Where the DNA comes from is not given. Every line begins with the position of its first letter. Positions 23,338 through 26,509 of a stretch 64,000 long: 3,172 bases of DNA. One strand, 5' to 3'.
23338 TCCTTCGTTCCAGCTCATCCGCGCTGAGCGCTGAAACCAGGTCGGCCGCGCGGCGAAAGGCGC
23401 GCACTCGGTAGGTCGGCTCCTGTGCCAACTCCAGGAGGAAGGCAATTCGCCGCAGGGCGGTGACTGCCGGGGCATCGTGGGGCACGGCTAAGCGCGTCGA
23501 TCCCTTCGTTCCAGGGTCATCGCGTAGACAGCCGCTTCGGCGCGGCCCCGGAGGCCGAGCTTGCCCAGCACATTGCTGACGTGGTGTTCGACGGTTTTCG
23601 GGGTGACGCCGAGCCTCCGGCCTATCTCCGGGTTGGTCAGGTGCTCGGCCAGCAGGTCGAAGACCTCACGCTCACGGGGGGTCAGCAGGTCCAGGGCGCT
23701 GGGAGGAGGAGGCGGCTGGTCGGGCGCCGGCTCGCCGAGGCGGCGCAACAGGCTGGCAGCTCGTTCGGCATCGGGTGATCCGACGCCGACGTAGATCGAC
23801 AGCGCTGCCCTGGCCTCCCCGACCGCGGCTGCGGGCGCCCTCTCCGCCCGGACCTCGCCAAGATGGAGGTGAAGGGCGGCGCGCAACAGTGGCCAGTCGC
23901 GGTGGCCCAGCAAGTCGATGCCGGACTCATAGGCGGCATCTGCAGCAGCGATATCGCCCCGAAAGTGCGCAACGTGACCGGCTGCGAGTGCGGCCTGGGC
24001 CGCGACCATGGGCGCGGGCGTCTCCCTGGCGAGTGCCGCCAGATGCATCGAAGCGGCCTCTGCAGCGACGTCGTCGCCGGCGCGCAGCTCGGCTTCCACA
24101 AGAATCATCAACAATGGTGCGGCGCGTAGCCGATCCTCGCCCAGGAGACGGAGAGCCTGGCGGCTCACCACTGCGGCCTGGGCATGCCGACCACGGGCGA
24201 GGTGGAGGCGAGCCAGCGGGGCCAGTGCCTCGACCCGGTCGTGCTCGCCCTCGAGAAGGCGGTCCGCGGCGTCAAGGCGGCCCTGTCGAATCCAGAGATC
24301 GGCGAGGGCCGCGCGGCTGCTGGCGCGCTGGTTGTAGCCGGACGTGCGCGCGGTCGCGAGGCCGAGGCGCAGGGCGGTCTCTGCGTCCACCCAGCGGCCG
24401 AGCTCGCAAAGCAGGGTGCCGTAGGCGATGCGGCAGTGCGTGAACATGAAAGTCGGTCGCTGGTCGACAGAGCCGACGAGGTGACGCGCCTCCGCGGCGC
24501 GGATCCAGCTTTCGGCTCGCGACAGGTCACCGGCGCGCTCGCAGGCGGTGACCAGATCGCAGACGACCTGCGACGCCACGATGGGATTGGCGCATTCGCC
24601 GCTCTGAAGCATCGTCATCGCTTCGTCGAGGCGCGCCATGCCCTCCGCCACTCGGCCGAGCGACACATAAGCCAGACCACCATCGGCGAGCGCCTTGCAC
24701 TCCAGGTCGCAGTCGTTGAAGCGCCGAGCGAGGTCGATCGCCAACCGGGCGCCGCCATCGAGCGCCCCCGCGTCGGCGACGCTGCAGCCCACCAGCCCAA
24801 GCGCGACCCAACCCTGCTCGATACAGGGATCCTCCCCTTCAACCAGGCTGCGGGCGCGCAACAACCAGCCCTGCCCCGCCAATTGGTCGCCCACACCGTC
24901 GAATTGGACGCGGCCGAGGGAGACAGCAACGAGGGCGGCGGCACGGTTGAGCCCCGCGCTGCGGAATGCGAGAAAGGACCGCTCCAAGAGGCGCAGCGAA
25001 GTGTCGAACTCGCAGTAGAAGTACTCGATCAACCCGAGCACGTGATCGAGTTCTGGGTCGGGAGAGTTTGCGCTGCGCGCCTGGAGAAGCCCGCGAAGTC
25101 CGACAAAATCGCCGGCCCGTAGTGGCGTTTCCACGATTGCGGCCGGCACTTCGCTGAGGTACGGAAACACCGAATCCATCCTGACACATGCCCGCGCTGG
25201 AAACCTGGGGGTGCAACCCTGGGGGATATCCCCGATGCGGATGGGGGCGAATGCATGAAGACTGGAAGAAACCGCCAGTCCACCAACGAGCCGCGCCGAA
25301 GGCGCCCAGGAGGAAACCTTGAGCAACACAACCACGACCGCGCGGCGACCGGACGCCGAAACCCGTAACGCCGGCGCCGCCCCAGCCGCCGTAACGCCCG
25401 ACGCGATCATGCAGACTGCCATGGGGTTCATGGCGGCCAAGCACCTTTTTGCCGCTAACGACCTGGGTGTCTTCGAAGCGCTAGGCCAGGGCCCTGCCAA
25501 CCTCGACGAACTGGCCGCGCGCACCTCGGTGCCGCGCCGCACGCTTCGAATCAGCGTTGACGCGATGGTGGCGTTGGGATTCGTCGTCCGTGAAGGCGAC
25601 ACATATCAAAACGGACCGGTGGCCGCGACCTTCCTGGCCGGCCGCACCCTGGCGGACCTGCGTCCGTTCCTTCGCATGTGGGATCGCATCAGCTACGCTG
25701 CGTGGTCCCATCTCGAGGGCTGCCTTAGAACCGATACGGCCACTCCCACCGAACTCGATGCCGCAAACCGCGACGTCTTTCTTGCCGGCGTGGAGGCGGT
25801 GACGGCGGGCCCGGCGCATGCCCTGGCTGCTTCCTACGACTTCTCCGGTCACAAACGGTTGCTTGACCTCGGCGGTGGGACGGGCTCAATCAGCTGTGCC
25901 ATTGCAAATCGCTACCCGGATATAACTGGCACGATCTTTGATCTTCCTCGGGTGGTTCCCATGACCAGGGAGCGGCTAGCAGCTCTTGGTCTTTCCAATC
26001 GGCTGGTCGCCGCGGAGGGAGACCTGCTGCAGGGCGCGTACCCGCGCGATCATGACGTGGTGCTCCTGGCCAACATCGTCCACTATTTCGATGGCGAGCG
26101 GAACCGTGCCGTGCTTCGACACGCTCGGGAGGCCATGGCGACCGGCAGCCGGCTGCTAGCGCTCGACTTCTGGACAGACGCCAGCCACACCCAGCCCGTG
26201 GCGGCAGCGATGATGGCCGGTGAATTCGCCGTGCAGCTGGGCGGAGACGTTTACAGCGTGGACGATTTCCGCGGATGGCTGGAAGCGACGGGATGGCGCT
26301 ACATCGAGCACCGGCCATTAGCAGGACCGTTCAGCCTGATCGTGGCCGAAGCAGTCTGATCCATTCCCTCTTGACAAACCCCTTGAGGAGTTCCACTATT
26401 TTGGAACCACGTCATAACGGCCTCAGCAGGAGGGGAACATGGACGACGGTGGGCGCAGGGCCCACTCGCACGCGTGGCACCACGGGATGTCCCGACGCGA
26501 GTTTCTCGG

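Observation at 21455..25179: Tightly packed LuxR/TPR, HhH-PHP phosphoesterase and tandem nuclease-fold gene trio: candidate undescribed DNA-targeting module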

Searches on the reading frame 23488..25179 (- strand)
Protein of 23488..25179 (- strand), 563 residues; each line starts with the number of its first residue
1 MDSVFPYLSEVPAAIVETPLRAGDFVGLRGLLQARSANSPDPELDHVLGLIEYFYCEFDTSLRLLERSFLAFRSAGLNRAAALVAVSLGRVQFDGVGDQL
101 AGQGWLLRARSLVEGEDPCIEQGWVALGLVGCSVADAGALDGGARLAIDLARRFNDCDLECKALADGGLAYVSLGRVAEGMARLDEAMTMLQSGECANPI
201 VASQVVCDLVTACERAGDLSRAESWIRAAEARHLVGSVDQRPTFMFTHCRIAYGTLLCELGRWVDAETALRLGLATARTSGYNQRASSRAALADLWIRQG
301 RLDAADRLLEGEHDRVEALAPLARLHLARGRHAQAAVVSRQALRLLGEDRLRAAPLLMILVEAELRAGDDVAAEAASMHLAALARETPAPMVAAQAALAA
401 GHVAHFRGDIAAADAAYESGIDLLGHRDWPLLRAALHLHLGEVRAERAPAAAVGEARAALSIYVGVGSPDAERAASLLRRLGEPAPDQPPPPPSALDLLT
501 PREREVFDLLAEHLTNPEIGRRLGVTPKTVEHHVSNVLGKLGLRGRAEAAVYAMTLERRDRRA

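Call 3: search_protein_families(library=pfam, proteins=[window:23488-25179:-], max_evalue=0.1)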
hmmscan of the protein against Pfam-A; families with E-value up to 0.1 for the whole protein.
window:23488-25179:- (563 aa): 12 families
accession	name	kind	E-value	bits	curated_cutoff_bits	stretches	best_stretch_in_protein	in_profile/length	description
PF00196.25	GerE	-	7.8e-16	57.9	23.5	1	498-553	2-57/57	Bacterial regulatory proteins, luxR family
PF17874.7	TPR_MalT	-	7.4e-13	48.9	45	2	164-312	43-187/336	MalT-like TPR region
PF08281.18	Sigma70_r4_2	-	2.7e-08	33.8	25.7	1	495-540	7-53/54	Sigma-70, region 4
PF04545.22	Sigma70_r4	-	0.00039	20.3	24.1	1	495-541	1-48/50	Sigma-70, region 4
PF13424.12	TPR_12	-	0.00091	19.8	30.1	1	253-310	9-69/77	Tetratricopeptide repeat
PF13936.12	HTH_38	-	0.0015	18.7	27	1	499-534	5-41/44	Helix-turn-helix domain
PF13181.12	TPR_8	-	0.0024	18.4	25.7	0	394-423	1-30/34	Tetratricopeptide repeat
PF13374.12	TPR_10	-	0.0034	17.8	27.5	0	286-310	2-26/42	Tetratricopeptide repeat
PF13384.12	HTH_23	-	0.016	15.4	24.6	1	505-533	9-37/50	Homeodomain-like domain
PF12895.13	ANAPC3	-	0.062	14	27.2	0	304-342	11-49/82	Anaphase-promoting complex, cyclosome, subunit 3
PF01726.22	LexA_DNA_bind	-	0.066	13.4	23.7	0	499-535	4-48/65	LexA DNA binding domain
PF13412.12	HTH_24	-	0.09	12.8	21.9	0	513-535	17-39/48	Winged helix-turn-helix DNA-binding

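Call 4: search_protein_families(library=ncbifam, proteins=[window:23488-25179:-], max_evalue=0.1)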
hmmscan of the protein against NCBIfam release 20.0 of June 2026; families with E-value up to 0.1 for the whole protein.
window:23488-25179:- (563 aa): 22 families
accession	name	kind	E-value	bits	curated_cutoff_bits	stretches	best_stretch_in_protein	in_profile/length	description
NF007935.0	PRK10651.1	equivalog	8.8e-12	44.6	250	1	496-555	153-212/216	two-component system response regulator NarL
NF047785.1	respo_reg_MadR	equivalog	5.6e-11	42.2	300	1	496-553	146-202/209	MadR family response regulator transcription factor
NF053720.1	NsdA_fam_reg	subfamily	3.3e-09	36.8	75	1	129-305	206-387/432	NsdA family TPR-like regulatory protein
NF052366.1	photon_PedR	equivalog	1.1e-08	35.1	120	1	499-554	3-58/74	photosynthetic electron transport-dependent transcriptional regulator PedR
NF003420.0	PRK04841.1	equivalog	3.1e-07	28.8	537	1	499-556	839-896/903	HTH-type transcriptional regulator MalT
TIGR03020.2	EpsA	equivalog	4.9e-07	29.6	170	1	494-552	186-244/247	XrtB/PEP-CTERM-associated transcriptional regulator EpsA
NF011896.0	PRK15369.1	equivalog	9.5e-07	28.6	242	1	497-555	148-206/211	two component system response regulator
TIGR02937.1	sigma70-ECF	superfamily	1.3e-06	28.2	42.9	1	494-541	113-161/165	sigma-70 family RNA polymerase sigma factor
NF007685.0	PRK10360.1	equivalog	1.6e-06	28.1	258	1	497-550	136-189/196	response regulator transcription factor UhpA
NF052445.1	RespRegMctR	equivalog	5.1e-06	26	300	1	497-555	143-201/205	two-component system response regulator MctR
NF006900.1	PRK09390.1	equivalog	6.4e-06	25.8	255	1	496-544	140-188/203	response regulator FixJ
TIGR02985.1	Sig70_bacteroi1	subfamily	1.1e-05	25.7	126.4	1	495-541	111-158/162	RNA polymerase sigma-70 factor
NF007708.0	PRK10403.1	equivalog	1.7e-05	24.4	343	1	496-553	151-208/215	nitrate/nitrite response regulator protein NarP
NF041830.1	RR_TF_ErdR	exception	2.3e-05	24.2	390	1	496-557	148-209/213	response regulator transcription factor ErdR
NF007403.0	PRK09935.1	equivalog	0.00012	21.7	271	1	498-555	149-206/210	fimbria biosynthesis transcriptional regulator FimZ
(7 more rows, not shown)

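Call 5: search_protein_families(library=padloc, proteins=[window:23488-25179:-], max_evalue=0.1)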
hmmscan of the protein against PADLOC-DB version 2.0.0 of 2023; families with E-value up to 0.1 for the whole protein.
window:23488-25179:- (563 aa): 4 families
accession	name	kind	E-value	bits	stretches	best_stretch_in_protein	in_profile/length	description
PDLC01851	CARF3--CARF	-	2.2e-06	25.3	1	498-541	209-252/279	-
PDLC01855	CARF3--CARF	-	0.02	12.6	1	496-538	215-257/288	-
PDLC01853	CARF3--CARF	-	0.043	11.5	1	497-538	134-179/209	-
PDLC01720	Csa3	-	0.077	11.5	0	469-536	10-68/118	Csa3_1_CAS-I-II-III-IV-V-VI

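Call 76: search_protein_families(library=pfam, proteins=[L012:6566-7135:+], max_evalue=0.001)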
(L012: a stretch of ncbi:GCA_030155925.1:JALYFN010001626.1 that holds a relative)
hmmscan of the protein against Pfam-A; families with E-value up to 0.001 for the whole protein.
L012:6566-7135:+ (189 aa): 0 families

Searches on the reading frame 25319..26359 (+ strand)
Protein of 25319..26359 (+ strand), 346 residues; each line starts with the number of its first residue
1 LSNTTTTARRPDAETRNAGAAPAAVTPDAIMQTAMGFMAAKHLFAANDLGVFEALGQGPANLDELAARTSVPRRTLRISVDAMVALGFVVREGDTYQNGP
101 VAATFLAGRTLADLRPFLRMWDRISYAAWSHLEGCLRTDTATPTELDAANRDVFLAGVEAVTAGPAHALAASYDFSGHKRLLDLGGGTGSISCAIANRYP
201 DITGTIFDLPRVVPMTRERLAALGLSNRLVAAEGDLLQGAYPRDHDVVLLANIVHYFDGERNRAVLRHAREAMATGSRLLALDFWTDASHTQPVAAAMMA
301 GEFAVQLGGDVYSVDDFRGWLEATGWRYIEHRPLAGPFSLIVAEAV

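Call 50: search_protein_families(library=pfam, proteins=[window:25319-26359:+], max_evalue=0.001)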
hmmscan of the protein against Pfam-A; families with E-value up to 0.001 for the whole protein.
window:25319-26359:+ (346 aa): 8 families
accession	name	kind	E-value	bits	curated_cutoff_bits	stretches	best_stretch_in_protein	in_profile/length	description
PF00891.24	Methyltransf_2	-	6.5e-25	88.1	22.3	1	147-327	32-210/210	O-methyltransferase domain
PF08100.18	Dimerisation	-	4.6e-12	46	25.6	1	27-107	6-92/93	O-methyltransferase dimerisation domain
PF08242.18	Methyltransf_12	-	1.1e-07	32.9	30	1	182-278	1-97/98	Methyltransferase domain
PF13649.12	Methyltransf_25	-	4.1e-06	27.8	27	1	182-275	2-95/97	Methyltransferase domain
PF13489.12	Methyltransf_23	-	4.4e-05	23.7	27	1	176-330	21-163/164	Methyltransferase domain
PF05175.20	MTS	-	6.7e-05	23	23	1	178-250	32-104/170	Methyltransferase small domain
PF25213.1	HVO_A0261_N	-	0.00024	21.4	35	0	49-97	14-62/86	HVO_A0261 N-terminal domain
PF13847.12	Methyltransf_31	-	0.00085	19.5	27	0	177-299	3-123/145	Methyltransferase domain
